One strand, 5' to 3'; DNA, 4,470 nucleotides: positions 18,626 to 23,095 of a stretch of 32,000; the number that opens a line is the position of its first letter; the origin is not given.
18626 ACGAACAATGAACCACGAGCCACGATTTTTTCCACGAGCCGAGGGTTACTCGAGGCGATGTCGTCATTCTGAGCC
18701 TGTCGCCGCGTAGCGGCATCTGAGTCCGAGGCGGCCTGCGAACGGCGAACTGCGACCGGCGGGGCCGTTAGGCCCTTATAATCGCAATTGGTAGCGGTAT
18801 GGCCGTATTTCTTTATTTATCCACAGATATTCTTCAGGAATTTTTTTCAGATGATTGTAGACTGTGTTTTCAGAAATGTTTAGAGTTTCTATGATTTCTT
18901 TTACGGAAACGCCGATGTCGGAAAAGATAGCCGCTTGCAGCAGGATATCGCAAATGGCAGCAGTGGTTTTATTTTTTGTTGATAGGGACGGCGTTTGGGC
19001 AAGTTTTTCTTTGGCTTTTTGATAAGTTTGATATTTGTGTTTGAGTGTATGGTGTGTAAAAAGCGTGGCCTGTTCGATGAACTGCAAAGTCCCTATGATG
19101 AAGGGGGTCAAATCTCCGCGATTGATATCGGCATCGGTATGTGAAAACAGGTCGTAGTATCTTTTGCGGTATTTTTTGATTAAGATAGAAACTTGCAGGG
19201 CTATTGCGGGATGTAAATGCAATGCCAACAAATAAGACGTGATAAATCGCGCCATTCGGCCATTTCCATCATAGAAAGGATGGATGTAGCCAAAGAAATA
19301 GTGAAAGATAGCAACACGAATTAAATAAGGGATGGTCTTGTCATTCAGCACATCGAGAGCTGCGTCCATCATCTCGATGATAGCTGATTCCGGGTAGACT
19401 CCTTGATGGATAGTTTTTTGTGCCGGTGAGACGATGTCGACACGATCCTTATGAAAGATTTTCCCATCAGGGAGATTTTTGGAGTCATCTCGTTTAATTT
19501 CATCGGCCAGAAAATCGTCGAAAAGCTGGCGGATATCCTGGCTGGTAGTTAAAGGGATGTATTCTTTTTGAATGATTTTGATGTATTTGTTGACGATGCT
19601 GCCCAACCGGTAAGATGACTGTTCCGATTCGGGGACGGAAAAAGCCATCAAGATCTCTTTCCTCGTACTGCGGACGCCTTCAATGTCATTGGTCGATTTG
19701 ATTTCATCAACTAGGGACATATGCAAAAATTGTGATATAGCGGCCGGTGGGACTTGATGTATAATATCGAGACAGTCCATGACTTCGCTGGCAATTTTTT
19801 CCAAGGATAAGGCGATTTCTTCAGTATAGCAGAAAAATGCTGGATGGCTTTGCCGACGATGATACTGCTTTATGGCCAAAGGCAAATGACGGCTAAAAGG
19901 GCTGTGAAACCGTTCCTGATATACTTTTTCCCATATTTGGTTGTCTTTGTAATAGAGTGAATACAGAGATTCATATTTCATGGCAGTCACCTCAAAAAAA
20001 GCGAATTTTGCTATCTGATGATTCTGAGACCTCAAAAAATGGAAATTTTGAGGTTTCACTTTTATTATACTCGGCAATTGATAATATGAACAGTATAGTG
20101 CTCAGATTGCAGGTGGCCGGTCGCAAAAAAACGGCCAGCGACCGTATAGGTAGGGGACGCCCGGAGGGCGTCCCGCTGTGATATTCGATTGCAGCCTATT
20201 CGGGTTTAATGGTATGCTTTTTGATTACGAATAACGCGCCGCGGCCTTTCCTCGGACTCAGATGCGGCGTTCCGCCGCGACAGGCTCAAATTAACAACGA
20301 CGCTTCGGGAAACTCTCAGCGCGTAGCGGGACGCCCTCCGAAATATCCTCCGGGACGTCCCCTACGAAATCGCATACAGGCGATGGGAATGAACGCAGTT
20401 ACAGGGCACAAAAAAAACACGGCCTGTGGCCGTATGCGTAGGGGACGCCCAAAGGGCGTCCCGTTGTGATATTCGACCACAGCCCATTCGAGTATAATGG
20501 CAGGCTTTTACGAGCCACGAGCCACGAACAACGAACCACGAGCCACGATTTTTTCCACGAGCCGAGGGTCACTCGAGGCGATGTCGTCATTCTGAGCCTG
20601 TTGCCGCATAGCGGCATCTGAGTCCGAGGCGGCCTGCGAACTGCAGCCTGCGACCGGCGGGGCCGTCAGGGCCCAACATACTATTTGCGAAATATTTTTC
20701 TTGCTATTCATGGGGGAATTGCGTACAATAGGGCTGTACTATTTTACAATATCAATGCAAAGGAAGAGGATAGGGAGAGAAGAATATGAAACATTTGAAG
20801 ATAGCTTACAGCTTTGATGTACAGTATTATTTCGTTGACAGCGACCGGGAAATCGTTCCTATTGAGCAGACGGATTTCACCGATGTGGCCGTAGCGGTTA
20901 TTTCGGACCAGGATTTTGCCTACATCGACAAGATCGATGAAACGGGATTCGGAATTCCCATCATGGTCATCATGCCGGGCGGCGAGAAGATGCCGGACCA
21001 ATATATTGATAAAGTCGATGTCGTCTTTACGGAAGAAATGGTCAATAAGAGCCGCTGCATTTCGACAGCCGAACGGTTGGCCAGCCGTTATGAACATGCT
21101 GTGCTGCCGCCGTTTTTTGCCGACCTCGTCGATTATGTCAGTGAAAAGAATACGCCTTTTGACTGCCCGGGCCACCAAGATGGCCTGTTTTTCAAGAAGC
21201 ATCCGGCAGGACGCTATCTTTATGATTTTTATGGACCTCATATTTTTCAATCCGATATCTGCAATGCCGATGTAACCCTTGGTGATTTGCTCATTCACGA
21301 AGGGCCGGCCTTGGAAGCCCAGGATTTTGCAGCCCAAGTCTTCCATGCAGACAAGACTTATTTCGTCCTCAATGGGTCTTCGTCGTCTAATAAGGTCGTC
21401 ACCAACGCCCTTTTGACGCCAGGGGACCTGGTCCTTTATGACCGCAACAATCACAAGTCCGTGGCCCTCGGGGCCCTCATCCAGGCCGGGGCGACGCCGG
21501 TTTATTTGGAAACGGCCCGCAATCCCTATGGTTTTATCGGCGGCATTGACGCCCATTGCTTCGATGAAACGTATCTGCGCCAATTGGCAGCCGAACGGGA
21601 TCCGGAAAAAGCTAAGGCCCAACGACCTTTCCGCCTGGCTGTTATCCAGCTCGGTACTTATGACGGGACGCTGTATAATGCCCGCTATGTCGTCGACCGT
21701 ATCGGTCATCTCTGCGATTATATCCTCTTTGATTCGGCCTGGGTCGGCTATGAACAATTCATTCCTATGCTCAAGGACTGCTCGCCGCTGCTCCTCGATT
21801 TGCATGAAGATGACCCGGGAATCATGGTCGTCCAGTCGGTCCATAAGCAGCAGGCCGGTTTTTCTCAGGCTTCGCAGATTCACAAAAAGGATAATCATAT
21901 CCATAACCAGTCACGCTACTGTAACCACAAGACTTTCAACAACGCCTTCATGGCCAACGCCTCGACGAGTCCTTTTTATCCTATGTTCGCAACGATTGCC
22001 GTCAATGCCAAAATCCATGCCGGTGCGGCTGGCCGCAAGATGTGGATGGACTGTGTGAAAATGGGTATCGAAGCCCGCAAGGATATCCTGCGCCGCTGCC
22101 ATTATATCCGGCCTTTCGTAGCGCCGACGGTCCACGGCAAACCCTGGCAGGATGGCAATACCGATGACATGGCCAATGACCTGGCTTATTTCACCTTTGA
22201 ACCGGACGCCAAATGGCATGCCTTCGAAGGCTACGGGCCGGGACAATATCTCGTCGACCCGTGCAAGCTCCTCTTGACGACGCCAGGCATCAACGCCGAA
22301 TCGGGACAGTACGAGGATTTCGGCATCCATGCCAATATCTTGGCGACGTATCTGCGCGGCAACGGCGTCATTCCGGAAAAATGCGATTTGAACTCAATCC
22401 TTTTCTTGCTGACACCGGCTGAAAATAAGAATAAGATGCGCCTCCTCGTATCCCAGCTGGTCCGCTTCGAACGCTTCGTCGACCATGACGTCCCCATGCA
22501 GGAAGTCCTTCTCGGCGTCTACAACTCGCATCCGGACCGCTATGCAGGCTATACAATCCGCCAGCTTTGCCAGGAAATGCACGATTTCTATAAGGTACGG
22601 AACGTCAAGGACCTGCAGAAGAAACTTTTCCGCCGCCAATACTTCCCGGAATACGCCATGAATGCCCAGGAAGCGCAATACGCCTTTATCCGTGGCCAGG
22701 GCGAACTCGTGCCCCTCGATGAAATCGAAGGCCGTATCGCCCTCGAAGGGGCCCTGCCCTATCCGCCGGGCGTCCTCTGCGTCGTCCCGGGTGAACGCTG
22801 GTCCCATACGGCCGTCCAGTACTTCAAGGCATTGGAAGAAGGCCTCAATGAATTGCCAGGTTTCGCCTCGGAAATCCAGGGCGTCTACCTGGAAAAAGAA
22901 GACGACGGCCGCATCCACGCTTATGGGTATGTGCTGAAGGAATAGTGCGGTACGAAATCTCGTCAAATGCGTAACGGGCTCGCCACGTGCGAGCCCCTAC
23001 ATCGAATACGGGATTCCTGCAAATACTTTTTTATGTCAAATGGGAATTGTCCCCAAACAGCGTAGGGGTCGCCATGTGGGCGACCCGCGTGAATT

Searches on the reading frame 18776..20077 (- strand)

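Call 46: search_protein_families(library=pfam, proteins=[window:18776-20077:-], max_evalue=0.001)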
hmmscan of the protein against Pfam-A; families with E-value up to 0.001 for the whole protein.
window:18776-20077:- (433 aa): 5 families
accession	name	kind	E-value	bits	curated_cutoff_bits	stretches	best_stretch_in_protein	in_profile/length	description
PF02661.23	Fic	-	9.8e-14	52.4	24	1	212-284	28-93/93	Fic/DOC family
PF08279.18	HTH_11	-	0.00012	22.4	25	0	390-414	16-40/55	HTH domain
PF12840.13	HTH_20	-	0.00031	21.1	27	0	385-412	14-41/51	Helix-turn-helix domain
PF13384.12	HTH_23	-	0.00034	20.8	24.6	0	380-411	8-39/50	Homeodomain-like domain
PF21476.4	PF0610-like_N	-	0.00058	20.5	33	0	386-413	11-38/50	PF0610-like, N-terminal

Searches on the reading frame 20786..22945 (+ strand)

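Call 46: search_protein_families(library=pfam, proteins=[window:20786-22945:+], max_evalue=0.001)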
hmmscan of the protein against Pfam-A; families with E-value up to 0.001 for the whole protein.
window:20786-22945:+ (719 aa): 3 families
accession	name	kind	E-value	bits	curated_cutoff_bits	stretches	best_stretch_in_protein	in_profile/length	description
PF01276.26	OKR_DC_1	-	3.5e-174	579.9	27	1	108-550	1-417/417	Orn/Lys/Arg decarboxylase, major domain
PF03711.20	OKR_DC_1_C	-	2.3e-46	157.8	24.2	1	578-704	4-131/132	Orn/Lys/Arg decarboxylase, C-terminal domain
PF03709.21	OKR_DC_1_N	-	1.5e-08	35.3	29.3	1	4-102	1-111/111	Orn/Lys/Arg decarboxylase, N-terminal domain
